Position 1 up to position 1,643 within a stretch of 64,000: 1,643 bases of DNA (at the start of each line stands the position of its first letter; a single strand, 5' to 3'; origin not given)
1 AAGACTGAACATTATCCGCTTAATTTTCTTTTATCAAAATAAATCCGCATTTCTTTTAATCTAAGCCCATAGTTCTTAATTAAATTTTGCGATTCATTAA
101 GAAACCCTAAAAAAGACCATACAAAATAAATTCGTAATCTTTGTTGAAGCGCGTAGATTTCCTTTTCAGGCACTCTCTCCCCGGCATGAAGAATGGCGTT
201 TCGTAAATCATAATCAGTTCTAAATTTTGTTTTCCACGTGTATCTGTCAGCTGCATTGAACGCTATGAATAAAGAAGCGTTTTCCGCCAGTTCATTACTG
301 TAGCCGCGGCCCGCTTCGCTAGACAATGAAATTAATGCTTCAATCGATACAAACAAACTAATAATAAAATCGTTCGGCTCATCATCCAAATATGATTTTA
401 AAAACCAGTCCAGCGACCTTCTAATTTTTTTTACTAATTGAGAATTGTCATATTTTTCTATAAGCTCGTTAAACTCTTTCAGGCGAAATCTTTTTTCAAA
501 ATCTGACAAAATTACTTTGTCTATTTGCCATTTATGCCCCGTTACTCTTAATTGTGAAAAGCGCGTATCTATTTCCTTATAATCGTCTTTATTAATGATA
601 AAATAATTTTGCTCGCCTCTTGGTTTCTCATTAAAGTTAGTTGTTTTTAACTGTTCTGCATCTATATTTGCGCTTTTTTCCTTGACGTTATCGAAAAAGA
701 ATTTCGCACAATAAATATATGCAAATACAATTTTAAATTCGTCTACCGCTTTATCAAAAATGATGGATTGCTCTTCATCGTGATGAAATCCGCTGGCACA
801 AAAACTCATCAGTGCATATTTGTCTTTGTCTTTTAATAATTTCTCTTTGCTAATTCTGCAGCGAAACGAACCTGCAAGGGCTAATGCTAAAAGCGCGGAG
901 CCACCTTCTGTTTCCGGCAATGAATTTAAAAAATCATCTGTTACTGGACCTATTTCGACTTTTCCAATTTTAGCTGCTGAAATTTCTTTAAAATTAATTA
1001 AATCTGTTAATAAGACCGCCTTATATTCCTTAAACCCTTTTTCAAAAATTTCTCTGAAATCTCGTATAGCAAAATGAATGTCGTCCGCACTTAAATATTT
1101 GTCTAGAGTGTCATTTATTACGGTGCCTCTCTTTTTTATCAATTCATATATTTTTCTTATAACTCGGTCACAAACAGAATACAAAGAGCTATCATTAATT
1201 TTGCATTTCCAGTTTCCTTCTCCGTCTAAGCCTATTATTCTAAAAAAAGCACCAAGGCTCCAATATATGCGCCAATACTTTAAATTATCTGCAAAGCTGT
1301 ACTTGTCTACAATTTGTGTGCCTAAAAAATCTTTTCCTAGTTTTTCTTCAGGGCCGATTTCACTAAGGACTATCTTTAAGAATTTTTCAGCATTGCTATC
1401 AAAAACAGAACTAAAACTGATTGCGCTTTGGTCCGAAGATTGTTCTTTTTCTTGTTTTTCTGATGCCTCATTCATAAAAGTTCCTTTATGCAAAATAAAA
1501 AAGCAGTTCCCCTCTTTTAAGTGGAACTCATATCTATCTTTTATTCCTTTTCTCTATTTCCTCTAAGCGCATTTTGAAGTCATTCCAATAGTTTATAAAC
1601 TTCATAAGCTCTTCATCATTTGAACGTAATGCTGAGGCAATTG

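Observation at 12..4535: Candidate novel defence operon: SIR2-like NADase, membrane/TPR protein, 70-aa protein, 487-aa HEPN-like protein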

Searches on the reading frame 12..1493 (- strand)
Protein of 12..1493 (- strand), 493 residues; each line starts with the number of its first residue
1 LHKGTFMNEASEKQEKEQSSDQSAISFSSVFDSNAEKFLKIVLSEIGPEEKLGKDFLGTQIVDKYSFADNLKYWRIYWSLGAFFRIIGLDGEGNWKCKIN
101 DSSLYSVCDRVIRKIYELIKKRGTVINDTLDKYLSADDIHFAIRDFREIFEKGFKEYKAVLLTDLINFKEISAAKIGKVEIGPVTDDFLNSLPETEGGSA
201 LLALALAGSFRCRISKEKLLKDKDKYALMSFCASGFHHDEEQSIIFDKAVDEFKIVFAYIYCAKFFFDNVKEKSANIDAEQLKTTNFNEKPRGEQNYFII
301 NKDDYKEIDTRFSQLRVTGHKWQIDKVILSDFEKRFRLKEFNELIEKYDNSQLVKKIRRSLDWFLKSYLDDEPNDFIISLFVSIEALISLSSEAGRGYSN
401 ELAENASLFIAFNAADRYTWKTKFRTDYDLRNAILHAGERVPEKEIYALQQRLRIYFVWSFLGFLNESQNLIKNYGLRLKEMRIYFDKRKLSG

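Call 3: search_protein_families(library=pfam, proteins=[window:12-1493:-], max_evalue=1)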
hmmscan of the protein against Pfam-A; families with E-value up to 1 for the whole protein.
window:12-1493:- (493 aa): 0 families

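Call 4: search_protein_families(library=padloc, proteins=[window:12-1493:-], max_evalue=1)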
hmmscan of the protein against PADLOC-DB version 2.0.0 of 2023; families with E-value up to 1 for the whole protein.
window:12-1493:- (493 aa): 0 families

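Call 5: search_protein_families(library=ncbifam, proteins=[window:12-1493:-], max_evalue=1)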
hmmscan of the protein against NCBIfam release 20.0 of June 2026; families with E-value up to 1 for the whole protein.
window:12-1493:- (493 aa): 1 family
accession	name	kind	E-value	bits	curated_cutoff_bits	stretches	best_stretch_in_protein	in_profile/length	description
TIGR02714.1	amido_AtzD_TrzD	subfamily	0.17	10.8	153.1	1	181-247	177-244/366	ring-opening amidohydrolase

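Call 17: find_homologous_proteins(query=window:12-1493:-)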
Query window:12-1493:-: 8000 candidates shared short words with the query, none scored E <= 0.001.
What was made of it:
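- Tried and rejected: The word-index protein search found no relatives of the HEPN protein, not even itself (call 17).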

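Call 34: search_protein_representatives(protein=window:12-1493:-)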
Query: 493 residues. Proteins with E-value up to 0.001 (for the whole library): 55; up to 1e-10: 37; up to 1e-30: 22. The best 55 are listed.
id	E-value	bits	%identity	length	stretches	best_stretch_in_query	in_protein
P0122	3.1e-118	412.6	100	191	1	303-493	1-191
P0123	2.8e-80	287.4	36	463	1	34-493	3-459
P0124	4.7e-67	243.8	32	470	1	35-493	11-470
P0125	3.6e-62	227.7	34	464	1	27-493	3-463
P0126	1.4e-61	225.8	34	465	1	38-493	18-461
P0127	4.3e-57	210.9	30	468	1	34-491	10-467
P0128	8.9e-57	209.9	30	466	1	59-485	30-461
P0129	1.9e-54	202.2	30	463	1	37-491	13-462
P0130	2.2e-54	202.0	30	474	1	39-492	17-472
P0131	1.0e-51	193.2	32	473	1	53-491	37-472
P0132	7.6e-51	190.3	29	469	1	36-491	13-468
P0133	1.8e-48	182.5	33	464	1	95-491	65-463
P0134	1.5e-46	176.2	33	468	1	29-470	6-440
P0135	7.9e-46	173.8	26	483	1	29-491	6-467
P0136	3.7e-45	171.6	30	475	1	78-493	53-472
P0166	9.3e-05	38.4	31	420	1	322-444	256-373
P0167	1.6e-04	37.6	25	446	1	300-468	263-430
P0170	2.8e-04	36.8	31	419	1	340-450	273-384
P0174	7.3e-04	35.4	27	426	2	321-460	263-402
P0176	9.8e-04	35.0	27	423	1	313-450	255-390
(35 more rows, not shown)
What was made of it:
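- The family is rare: 55 hits among 1.84 billion representative proteins (call 34).
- Tried and rejected: The exhaustive HMMER search corrected this (call 34), so 'orphan' was rejected for that gene.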

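Call 35: predict_structure(protein=window:12-1475:-)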
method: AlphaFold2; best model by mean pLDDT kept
length: 487 residues; sequences in the alignment: 1
mean_pLDDT: 33.3   pTM: 0.21
mean pLDDT of the five models: 33.3, 32.3, 29.1, 29.1, 28.9
residues with pLDDT >= 90: 0; 70-90: 0; 50-70: 5; < 50: 482
segments of 3 or more residues with pLDDT < 50: 1-88, 92-102, 104-106, 108-487
pLDDT, mean of each block of 10 residues (from residue 1): 38 29 30 35 34 34 31 35 43 43 47 38 32 30 32 27 25 31 37 35 32 36 29 26 27 28 29 27 28 28 28 26 28 38 40 39 36 32 35 37 36 31 35 37 37 37 38 36 31
secondary structure, 60 per line:
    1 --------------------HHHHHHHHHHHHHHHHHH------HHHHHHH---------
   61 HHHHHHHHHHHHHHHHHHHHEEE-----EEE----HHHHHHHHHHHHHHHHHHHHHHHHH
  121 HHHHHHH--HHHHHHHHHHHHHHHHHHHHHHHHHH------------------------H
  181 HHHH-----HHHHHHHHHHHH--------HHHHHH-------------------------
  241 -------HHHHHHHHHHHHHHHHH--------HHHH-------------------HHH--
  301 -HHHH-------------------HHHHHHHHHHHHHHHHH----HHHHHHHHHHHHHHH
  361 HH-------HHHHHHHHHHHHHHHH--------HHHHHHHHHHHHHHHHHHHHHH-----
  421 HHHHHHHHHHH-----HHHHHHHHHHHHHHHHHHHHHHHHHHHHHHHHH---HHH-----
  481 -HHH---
elements in order: H21-38 H45-51 H61-80 E81-83 E89-91 H96-127 H130-155 H180-184 H190-201 H210-215 H248-264 H273-276 H302-305 H325-341 H346-362 H370-385 H394-415 H421-431 H437-469
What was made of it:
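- Tried and rejected: Single-sequence AlphaFold of the 487-aa protein gave pLDDT 33 and was unusable (call 35).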

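Call 37: search_protein_families(library=pfam, alignment_id=A3, max_evalue=0.1)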
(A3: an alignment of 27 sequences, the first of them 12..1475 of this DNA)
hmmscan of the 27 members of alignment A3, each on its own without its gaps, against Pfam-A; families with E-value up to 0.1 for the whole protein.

A. member 1, window:12-1475:- (487 aa): 0 families

B. families by the number of members that match (of 27 scanned): 9 families
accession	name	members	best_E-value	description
PF17419.7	MauJ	2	0.0001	Methylamine utilization protein MauJ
PF18572.7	T6PP_N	1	0.0053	Trehalose-6-phosphate phosphatase N-terminal helical bundle domain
PF01934.22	HepT-like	1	0.015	Ribonuclease HepT-like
PF07380.17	Pneumo_M2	1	0.016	Pneumovirus M2 protein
PF11434.14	CHIPS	1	0.037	Chemotaxis-inhibiting protein CHIPS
PF16043.11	DUF4795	1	0.054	Domain of unknown function (DUF4795)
PF17913.6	FHA_2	1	0.066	FHA domain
PF15386.11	Tantalus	1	0.07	Drosophila Tantalus-like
PF21050.3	ARMC9_ARM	1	0.088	LisH domain-containing protein ARMC9, ARM repeats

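Call 38: search_solved_structures(query=A3, max_evalue=10, show_alignments=3)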
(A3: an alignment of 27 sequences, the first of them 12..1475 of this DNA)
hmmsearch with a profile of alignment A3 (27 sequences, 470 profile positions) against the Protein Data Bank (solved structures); distinct sequences matched with E-value up to 10: 0.

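Call 41: find_encoding_contigs(protein=P0123, flank=8000, max_places=3)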
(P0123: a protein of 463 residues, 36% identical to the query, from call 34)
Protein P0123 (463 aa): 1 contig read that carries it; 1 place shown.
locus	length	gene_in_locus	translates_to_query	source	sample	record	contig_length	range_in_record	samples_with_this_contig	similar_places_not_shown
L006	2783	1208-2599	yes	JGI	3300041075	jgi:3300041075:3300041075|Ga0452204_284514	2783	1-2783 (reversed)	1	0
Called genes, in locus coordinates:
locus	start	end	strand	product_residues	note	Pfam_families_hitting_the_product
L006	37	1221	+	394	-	-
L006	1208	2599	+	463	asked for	-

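Call 43: search_protein_families(library=pfam, proteins=[L006:37-1221:+], max_evalue=1)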
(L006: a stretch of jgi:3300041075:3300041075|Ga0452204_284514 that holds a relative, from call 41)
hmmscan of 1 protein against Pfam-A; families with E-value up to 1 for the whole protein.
L006:37-1221:+ (394 aa): 0 families

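Call 44: find_encoding_contigs(protein=P0124, flank=8000, max_places=3)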
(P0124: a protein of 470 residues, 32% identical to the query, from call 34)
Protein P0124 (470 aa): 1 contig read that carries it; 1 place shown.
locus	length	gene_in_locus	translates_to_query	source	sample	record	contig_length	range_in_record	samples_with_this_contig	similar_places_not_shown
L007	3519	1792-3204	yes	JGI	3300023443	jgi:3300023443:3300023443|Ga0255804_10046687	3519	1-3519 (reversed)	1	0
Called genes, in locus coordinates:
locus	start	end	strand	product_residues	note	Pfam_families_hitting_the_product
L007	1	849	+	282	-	?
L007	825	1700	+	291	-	-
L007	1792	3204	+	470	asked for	-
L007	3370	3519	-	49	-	?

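Call 45: find_encoding_contigs(protein=P0125, flank=8000, max_places=3)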
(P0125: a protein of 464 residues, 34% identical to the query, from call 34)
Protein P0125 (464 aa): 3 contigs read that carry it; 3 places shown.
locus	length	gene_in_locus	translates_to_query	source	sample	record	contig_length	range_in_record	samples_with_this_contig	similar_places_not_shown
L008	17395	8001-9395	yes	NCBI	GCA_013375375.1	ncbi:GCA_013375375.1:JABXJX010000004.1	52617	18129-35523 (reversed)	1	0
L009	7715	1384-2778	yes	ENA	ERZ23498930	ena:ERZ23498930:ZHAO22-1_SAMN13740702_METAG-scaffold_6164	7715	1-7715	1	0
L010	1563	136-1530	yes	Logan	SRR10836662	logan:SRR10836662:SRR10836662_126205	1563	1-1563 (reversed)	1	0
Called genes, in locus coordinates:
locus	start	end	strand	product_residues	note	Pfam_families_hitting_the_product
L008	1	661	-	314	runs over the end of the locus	PF04041:Glyco_hydro_130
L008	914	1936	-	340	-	PF13439:Glyco_transf_4, PF00534:Glycos_transf_1, PF13692:Glyco_trans_1_4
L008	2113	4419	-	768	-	PF13439:Glyco_transf_4, PF00534:Glycos_transf_1, PF13692:Glyco_trans_1_4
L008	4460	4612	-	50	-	-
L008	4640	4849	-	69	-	PF13248:Zn_ribbon_3 (faint)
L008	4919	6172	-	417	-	PF13173:AAA_14, PF13635:DUF4143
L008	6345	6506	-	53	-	-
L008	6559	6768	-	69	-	PF13248:Zn_ribbon_3, PF10571:UPF0547 (weak), PF13240:Zn_Ribbon_1 (weak)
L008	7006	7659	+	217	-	-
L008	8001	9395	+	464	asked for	-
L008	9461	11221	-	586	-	PF02463:SMC_N, PF13304:AAA_21, PF13175:AAA_15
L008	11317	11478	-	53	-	-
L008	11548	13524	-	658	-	-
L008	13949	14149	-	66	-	-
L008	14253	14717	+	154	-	-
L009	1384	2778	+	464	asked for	-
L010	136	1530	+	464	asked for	-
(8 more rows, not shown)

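Call 46: find_encoding_contigs(protein=P0126, flank=8000, max_places=3)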
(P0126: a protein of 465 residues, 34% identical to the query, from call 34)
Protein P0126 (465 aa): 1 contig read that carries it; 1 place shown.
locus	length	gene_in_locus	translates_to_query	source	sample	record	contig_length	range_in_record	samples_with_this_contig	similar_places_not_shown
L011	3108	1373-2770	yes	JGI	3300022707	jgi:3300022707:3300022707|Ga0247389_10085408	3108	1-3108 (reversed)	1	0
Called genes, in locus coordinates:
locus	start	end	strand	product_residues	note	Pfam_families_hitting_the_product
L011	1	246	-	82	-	?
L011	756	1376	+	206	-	-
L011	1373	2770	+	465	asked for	-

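Call 48: predict_structure(alignment_id=A3)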
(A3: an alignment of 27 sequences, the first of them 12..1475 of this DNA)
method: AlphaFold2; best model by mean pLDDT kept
length: 487 residues; sequences in the alignment: 27
mean_pLDDT: 84.3   pTM: 0.85
mean pLDDT of the five models: 84.3, 84.2, 83.5, 83.3, 83.2
residues with pLDDT >= 90: 243; 70-90: 177; 50-70: 33; < 50: 34
segments of 3 or more residues with pLDDT < 50: 1-17, 191-206
pLDDT, mean of each block of 10 residues (from residue 1): 43 48 81 92 82 78 87 87 73 90 95 89 94 94 92 94 88 92 73 42 53 82 95 93 96 96 80 82 75 88 81 92 93 94 87 96 92 95 72 85 88 92 88 89 94 94 83 83 79
secondary structure, 60 per line:
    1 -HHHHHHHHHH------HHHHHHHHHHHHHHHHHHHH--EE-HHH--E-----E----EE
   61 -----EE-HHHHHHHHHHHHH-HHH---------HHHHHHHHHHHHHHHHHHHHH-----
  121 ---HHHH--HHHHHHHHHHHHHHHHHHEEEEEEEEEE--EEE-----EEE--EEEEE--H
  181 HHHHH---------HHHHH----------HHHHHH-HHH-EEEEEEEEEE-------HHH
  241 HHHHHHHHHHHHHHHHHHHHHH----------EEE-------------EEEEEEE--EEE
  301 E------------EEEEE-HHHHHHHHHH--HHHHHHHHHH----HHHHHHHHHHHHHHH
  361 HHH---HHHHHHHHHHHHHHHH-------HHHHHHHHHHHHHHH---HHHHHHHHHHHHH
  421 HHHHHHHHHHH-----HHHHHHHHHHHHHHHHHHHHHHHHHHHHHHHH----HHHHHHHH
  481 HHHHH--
elements in order: H2-11 H18-37 H69-81 H95-115 H124-127 H130-147 E148-157 E160-162 E168-170 E173-177 H180-185 H195-199 H210-215 E221-230 H238-262 E273-275 E289-295 E298-301 E314-318 H320-329 H332-341 H346-363 H367-382 H390-404 H408-431 H437-468 H473-485
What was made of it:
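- On HEPN superfamily: The model has pLDDT 84.3 (call 48).
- On HEPN-MNT toxin-antitoxin: The protein has two domains and 487 aa (call 48).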

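Call 64: find_encoding_contigs(protein=P0170, flank=6000, max_places=4)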
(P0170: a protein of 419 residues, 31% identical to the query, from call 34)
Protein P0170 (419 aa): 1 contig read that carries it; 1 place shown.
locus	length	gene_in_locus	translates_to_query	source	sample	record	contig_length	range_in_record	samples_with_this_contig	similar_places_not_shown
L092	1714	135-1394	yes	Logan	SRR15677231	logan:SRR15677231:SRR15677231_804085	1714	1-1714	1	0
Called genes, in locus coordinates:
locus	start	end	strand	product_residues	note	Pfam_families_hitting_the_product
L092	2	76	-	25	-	?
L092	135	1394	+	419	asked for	-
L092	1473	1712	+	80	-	?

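Call 65: find_encoding_contigs(protein=P0166, flank=6000, max_places=4)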
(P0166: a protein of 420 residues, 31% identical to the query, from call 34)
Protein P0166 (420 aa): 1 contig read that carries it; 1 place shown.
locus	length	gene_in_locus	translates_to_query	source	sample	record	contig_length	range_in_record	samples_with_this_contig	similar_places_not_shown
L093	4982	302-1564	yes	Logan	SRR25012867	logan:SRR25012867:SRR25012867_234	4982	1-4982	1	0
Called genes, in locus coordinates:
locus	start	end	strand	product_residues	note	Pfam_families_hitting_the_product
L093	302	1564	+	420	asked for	-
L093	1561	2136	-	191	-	PF13237:Fer4_10 (faint), PF13247:Fer4_11, PF14697:Fer4_21 (weak), PF13187:Fer4_9 (weak), PF25160:LdpA_Fe-S-bd (weak), PF00037:Fer4 (weak), PF12797:Fer4_2 (weak), PF12837:Fer4_6 (weak), +1 more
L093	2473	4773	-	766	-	PF04879:Molybdop_Fe4S4, PF00384:Molybdopterin, PF01568:Molydop_binding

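Call 67: fold_search(model_id=the predicted structure, library=pdb)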
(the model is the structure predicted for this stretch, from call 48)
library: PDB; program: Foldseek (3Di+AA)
matches with E <= 10: 181; with E <= 0.001: 0
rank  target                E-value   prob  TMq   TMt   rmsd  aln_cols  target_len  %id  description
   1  2bbj_A                5.6e-01  0.08  0.08  0.11  20.2       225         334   13  Crystal structure of the CorA Mg2+ transporter (released 2005-12-13)
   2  9kme_B                6.7e-01  0.12  0.13  0.20  14.3       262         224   15  Crystal structure of soluble bacteriorhodopsin NeuroBR_A (released 2025-06-04)
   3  9kme_A                8.9e-01  0.10  0.12  0.19  14.6       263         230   13  Crystal structure of soluble bacteriorhodopsin NeuroBR_A (released 2025-06-04)
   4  8yl9_B                8.9e-01  0.09  0.09  0.12  15.9       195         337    9  Crystal structures of terpene synthases complexed with a substrate mimic (released 2024-04-24)
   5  9kme_C                1.1e+00  0.09  0.12  0.19  14.6       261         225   14  Crystal structure of soluble bacteriorhodopsin NeuroBR_A (released 2025-06-04)
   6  7f02_C                1.1e+00  0.09  0.10  0.16  15.3       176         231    7  Cytochrome c-type biogenesis protein CcmABCD from E. coli (released 2022-11-09)
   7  6tug_D                1.2e+00  0.25  0.16  0.18  15.7       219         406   14  Enterococcus italicus Csm6 bound to cyclic hexa-2'-fluoro-hexa-dAMP (released 2020-02-26)
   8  8ysk                  1.4e+00  0.06  0.12  0.15  18.3       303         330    8  Crystal structure of the Deinococcus wulumuqiensis CD-NTase DwCdnB in complex with UTP Mn (released 2025-01-29)
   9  9p8t_A                1.4e+00  0.06  0.09  0.09  15.0       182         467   11  Structure of CloA co-expressed with CloB (released 2025-07-30)
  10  6tug_G                1.6e+00  0.08  0.12  0.14  20.0       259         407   13  Enterococcus italicus Csm6 bound to cyclic hexa-2'-fluoro-hexa-dAMP (released 2020-02-26)
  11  6tug_E                1.7e+00  0.10  0.12  0.14  16.5       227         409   12  Enterococcus italicus Csm6 bound to cyclic hexa-2'-fluoro-hexa-dAMP (released 2020-02-26)
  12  9p8u_A                1.7e+00  0.06  0.09  0.09  14.7       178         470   10  Structure of CloA in complex with dGTP and p3diT (released 2025-07-30)
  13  5owv_C                1.9e+00  0.01  0.06  0.06  28.3       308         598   14  An oligomerised bacterial dynamin pair provides a mechanism for the long-range sensing and tethering of membranes (released 2018-09-05)
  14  6tug_H                2.1e+00  0.21  0.16  0.19  15.3       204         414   13  Enterococcus italicus Csm6 bound to cyclic hexa-2'-fluoro-hexa-dAMP (released 2020-02-26)
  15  9wfa                  2.1e+00  0.06  0.13  0.20  15.8       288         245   11  Cryo-EM structure of psXR (released 2026-03-18)
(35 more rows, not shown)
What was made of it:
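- On HEPN superfamily: Foldseek found nothing significant (call 67).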

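Call 69: search_protein_families(library=padloc, alignment_id=A3, max_evalue=0.1)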
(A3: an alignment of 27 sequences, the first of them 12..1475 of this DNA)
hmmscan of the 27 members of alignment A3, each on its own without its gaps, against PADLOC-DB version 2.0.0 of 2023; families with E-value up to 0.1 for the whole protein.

A. member 1, window:12-1475:- (487 aa): 0 families

B. families by the number of members that match (of 27 scanned): 1 family
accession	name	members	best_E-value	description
PDLC03836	DzbB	2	0.00015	-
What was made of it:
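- On ApeA and other named single-gene HEPN defence systems in PADLOC: Among 27 relatives, only DzbB for 2 members at 1.5e-4 (call 69).
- Closest known: Single-gene HEPN defence or abortive-infection proteins: ApeA, AbiA. Different: Only 2 of 27 relatives touch DzbB at 1.5e-4, and 2 of 27 touch MauJ at 1e-4 (calls 37, 69).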

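Call 74: find_related_loci(query=A5, collection=metagenome_contigs, flank=8000)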
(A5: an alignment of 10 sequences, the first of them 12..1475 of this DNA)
Query A5 (487 aa) in metagenome_contigs; peptide patterns used: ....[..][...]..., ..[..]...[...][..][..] (x = any residue, [..] = any of these).
218 stretches matched a pattern; 26 encode a relative of the query (tblastn E <= 1e-3); 26 distinct loci.
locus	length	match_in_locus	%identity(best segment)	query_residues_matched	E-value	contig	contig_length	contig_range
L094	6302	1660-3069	35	19-487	6e-80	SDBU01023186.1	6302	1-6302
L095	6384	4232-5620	31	22-485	9e-69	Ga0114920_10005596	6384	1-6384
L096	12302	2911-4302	32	26-485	1e-65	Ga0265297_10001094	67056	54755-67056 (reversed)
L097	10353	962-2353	30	22-485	3e-64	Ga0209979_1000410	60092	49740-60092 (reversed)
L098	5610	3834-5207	30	28-485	2e-57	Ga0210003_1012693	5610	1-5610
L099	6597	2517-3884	29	30-485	6e-56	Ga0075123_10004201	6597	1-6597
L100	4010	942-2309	29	30-485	2e-55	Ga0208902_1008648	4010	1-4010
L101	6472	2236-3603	29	30-485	3e-55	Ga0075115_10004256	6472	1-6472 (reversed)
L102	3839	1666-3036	29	25-485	7e-53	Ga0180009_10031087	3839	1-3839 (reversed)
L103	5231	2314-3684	29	25-485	1e-51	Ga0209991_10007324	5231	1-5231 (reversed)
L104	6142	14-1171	30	105-485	3e-51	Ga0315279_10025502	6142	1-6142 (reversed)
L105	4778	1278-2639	28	30-483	3e-51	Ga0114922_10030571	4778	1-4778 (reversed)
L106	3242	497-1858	30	36-485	1e-50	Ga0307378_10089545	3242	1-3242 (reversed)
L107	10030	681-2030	30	32-485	4e-46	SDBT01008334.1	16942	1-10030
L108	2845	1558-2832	29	32-459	5e-43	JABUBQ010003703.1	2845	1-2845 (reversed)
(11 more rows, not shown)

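Call 82: search_protein_families(library=phrogs, proteins=[window:12-1475:-], max_evalue=0.1)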
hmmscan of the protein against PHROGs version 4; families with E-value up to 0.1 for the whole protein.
window:12-1475:- (487 aa): 0 families

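Call 94: search_dna_similar(query=window:12-1475:-, collection=plasmids, mode=protein, max_evalue=0.001, max_rows=10)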
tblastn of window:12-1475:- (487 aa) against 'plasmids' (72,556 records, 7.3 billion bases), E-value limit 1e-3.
Records with a match: 2; places in all: 2; records where one place covers at least 80% of the query: 0.
Best place of each record, by identity: <60% 2.
By first word of the organism name: Klebsiella 2.
By predicted mobility (MOB-suite, as given by PLSDB): non-mobilizable 2.
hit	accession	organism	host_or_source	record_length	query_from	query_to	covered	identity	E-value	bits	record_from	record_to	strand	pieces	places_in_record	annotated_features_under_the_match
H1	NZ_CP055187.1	Klebsiella pneumoniae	Shatin WWTPs_14 WWTPs effluent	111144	331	439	22%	30.0%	1e-4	53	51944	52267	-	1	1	HEPN domain-containing protein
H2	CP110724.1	Klebsiella pneumoniae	Homo sapiens,throat swab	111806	331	439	22%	30.0%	1e-4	53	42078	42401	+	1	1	HEPN domain-containing protein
